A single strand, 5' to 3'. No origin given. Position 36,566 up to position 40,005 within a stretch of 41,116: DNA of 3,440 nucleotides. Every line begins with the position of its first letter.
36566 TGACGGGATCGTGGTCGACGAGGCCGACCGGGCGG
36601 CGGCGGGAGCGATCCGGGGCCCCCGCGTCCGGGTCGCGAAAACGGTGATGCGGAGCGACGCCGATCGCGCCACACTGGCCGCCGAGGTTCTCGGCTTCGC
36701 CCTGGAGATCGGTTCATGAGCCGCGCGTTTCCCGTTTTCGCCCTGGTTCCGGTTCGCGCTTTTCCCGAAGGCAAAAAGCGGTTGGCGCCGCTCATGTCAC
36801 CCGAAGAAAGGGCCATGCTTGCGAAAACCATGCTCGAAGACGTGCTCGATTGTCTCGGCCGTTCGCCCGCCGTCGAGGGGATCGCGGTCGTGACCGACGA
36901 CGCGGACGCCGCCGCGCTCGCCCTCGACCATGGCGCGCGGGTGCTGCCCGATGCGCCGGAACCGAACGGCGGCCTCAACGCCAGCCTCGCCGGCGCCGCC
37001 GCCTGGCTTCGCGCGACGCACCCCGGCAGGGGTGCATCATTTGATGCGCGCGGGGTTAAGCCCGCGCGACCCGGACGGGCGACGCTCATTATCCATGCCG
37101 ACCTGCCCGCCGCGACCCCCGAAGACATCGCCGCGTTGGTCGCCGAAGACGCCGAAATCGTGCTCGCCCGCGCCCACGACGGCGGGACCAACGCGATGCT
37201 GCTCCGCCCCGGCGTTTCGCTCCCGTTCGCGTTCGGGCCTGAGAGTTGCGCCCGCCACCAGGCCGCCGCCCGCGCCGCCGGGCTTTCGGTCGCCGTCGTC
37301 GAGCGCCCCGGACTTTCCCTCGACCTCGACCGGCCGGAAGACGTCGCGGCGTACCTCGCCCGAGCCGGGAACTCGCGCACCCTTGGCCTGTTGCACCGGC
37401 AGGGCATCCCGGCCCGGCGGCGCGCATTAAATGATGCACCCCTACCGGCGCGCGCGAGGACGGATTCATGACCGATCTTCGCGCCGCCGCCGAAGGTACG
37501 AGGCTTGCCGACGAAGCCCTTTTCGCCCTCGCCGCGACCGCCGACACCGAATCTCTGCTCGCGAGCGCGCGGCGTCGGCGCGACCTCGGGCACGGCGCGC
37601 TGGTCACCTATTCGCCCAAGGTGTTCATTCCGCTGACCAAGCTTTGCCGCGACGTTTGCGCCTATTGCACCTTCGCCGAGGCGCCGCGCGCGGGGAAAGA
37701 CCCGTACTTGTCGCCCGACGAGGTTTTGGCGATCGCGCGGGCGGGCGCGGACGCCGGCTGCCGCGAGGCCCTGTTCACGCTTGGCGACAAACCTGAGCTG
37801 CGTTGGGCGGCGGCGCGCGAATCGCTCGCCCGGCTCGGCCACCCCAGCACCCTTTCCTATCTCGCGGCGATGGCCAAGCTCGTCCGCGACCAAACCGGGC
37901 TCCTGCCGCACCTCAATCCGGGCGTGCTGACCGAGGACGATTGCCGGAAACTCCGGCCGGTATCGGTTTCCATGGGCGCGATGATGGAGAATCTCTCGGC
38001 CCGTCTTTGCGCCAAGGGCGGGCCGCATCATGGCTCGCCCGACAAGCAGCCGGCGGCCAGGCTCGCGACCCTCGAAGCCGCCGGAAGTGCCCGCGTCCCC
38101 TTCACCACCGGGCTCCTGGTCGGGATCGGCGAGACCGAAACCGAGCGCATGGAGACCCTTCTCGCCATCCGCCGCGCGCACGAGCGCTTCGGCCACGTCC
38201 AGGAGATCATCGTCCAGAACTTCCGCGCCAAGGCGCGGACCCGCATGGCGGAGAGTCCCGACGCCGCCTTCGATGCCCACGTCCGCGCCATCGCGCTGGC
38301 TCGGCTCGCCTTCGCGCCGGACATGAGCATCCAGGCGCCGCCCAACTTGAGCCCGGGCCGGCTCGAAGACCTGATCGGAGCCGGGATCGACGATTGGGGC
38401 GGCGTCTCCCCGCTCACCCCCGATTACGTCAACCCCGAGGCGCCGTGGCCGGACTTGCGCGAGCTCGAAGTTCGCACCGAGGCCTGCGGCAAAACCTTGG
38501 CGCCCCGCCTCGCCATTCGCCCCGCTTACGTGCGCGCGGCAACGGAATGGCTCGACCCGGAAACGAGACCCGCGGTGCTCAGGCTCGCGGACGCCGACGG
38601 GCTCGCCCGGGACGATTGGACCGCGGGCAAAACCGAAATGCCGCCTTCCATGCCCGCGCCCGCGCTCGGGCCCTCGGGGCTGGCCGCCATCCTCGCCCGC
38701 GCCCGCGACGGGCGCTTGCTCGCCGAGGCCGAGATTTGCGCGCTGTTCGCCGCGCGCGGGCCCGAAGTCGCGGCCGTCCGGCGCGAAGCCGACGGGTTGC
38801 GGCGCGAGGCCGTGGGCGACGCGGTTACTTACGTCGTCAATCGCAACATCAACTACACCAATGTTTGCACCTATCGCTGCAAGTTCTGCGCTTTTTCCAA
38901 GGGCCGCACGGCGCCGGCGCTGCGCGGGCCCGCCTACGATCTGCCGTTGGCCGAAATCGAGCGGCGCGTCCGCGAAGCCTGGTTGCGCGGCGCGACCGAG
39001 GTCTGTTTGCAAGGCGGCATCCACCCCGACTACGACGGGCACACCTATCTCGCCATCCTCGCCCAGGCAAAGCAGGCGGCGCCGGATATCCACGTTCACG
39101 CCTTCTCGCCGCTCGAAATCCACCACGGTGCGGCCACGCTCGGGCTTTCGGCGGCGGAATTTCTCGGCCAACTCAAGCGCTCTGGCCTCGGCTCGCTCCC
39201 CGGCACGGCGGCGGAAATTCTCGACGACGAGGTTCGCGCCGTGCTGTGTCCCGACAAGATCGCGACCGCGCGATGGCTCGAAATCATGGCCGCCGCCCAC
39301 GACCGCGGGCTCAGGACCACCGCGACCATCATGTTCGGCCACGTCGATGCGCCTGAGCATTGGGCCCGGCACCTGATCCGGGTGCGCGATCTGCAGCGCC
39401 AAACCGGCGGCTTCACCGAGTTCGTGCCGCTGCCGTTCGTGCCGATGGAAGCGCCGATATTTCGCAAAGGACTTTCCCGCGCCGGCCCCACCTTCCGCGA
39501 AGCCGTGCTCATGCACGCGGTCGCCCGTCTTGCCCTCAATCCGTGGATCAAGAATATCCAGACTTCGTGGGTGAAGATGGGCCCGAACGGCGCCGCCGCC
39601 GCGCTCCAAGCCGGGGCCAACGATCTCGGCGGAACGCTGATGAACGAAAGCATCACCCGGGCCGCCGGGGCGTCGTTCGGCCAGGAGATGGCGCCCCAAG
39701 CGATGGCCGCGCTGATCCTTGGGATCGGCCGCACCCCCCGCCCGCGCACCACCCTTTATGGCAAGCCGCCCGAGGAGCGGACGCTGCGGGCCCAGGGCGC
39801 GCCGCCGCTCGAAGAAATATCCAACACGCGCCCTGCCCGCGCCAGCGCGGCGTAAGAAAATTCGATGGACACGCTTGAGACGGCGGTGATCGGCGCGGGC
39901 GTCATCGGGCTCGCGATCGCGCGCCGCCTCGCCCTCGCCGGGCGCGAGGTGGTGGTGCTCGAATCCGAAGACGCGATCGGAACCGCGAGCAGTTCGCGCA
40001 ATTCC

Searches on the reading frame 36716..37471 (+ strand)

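Call 15: search_protein_families(library=ncbifam, proteins=[window:36716-37471:+])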
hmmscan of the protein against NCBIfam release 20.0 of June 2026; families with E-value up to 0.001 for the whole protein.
window:36716-37471:+ (251 aa): 2 families
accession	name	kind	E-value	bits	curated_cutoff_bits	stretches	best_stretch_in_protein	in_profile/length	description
TIGR03552.1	F420_cofC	equivalog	2.1e-42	145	105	2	117-215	89-189/196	2-phospho-L-lactate guanylyltransferase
TIGR04282.1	glyco_like_cofC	hypoth_equivalog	6.2e-06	26.1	134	0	18-67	12-61/189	TIGR04282 family arsenosugar biosynthesis glycosyltransferase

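Call 16: search_protein_families(library=pfam, proteins=[window:36716-37471:+])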
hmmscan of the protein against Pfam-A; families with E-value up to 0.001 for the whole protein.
window:36716-37471:+ (251 aa): 2 families
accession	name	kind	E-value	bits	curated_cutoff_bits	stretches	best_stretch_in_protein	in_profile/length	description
PF01983.22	CofC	-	8e-21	74.7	22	2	123-221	91-190/217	Guanylyl transferase CofC like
PF12804.13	NTP_transf_3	-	9.7e-08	32.8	27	1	37-164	24-134/160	MobA-like NTP transferase domain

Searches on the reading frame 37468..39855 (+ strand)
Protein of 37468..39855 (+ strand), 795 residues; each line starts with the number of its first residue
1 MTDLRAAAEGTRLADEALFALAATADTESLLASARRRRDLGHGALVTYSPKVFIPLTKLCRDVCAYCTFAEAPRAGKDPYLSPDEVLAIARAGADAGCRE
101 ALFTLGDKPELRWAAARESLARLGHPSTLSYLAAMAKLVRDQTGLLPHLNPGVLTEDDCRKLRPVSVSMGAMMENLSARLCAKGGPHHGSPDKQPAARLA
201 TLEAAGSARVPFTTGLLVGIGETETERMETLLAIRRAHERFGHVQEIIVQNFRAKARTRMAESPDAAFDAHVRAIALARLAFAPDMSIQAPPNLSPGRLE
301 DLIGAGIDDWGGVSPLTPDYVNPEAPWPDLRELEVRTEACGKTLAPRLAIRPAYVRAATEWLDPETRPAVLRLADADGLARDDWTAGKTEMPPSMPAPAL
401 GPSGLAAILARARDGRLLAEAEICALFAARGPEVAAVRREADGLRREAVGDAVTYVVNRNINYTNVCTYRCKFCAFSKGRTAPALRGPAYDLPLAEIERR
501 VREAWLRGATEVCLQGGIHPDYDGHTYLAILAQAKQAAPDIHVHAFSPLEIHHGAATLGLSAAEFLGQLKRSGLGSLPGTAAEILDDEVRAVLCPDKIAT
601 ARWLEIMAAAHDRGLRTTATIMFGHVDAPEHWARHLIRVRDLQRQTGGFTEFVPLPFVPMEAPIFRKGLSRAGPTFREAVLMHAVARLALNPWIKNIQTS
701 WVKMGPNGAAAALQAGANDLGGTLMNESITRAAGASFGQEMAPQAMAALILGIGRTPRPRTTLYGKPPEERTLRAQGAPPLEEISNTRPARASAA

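Call 82: search_protein_families(library=pfam, proteins=[window:37468-39855:+])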
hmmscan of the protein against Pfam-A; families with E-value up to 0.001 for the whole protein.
window:37468-39855:+ (795 aa): 2 families
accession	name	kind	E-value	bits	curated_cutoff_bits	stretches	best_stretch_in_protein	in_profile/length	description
PF04055.27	Radical_SAM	-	3e-31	109.2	29.5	2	461-634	1-161/166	Radical SAM superfamily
PF19288.4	CofH_C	-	5.1e-15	55.8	27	1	648-765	3-117/125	CofH/MqnC C-terminal region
